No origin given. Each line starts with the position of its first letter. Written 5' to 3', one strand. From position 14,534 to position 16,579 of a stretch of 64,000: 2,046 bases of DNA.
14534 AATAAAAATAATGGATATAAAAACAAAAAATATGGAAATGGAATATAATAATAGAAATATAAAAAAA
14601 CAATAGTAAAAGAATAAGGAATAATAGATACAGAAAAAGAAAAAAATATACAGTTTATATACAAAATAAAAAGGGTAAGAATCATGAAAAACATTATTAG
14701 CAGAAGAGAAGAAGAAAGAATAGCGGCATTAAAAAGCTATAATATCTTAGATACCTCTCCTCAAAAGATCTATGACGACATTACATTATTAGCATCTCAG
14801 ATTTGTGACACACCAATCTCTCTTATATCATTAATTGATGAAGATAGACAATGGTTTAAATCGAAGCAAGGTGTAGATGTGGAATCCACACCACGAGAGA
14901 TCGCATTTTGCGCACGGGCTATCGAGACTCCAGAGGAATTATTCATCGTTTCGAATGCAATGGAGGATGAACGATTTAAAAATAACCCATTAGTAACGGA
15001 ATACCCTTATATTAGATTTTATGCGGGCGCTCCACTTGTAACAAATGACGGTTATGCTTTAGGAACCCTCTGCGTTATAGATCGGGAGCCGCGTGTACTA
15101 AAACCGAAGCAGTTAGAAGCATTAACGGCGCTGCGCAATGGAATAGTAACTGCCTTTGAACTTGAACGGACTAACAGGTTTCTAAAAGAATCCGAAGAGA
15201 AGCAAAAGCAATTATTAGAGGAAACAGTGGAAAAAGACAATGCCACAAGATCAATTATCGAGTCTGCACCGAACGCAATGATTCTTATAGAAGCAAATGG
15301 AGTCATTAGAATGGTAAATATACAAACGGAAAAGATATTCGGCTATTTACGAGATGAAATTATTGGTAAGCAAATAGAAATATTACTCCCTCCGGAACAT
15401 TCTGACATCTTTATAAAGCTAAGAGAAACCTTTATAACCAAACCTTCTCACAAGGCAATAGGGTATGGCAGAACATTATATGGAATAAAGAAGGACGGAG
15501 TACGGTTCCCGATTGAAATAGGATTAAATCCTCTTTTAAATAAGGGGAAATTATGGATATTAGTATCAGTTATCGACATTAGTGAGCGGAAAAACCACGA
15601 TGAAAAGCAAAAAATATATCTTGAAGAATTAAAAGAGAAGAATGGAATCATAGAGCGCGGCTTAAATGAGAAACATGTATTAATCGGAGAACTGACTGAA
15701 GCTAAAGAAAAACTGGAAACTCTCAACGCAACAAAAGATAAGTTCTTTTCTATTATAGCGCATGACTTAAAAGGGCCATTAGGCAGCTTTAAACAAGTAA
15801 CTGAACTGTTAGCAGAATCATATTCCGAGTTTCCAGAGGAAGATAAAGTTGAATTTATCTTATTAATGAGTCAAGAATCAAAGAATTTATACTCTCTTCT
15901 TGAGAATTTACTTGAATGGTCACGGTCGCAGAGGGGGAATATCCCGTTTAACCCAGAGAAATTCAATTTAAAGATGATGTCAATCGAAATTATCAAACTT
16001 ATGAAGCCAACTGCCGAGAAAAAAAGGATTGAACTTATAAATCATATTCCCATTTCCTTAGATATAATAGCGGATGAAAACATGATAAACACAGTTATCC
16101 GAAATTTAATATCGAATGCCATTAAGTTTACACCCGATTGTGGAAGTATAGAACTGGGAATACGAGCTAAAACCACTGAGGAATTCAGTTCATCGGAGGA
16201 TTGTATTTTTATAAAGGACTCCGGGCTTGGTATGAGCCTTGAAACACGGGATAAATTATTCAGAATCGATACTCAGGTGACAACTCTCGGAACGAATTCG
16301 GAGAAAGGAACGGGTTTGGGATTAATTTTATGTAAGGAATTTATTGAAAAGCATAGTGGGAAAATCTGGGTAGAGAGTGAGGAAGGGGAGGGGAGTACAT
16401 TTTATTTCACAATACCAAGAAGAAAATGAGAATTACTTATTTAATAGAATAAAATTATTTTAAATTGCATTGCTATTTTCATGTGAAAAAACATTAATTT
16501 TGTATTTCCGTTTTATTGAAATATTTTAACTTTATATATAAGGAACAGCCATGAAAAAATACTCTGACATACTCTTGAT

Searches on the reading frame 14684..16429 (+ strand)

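Call 14: search_protein_families(library=pfam, proteins=[window:14684-16429:+], max_evalue=0.001)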
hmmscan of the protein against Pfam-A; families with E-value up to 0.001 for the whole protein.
window:14684-16429:+ (581 aa): 8 families
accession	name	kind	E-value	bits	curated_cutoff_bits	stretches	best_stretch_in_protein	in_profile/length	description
PF02518.31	HATPase_c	-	2.6e-23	83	26.4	1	464-580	2-110/111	Histidine kinase-, DNA gyrase B-, and HSP90-like ATPase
PF01590.32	GAF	-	2.2e-12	48.1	22.4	1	26-150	2-125/133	GAF domain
PF00989.32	PAS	-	2.5e-12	47.2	22.6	1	189-297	4-111/113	PAS fold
PF13426.13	PAS_9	-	6.5e-11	42.9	27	1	196-301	1-103/103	PAS domain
PF00512.31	HisKA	-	1.5e-07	31.8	26.9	1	351-418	2-66/66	His Kinase A (phospho-acceptor) domain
PF13185.12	GAF_2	-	2.9e-06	28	28.6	1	24-158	2-135/136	GAF domain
PF08448.16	PAS_4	-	2e-05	25.2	23.1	1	193-303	2-109/110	PAS fold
PF13188.13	PAS_8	-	0.00028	21.1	21.8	1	189-241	4-53/65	PAS domain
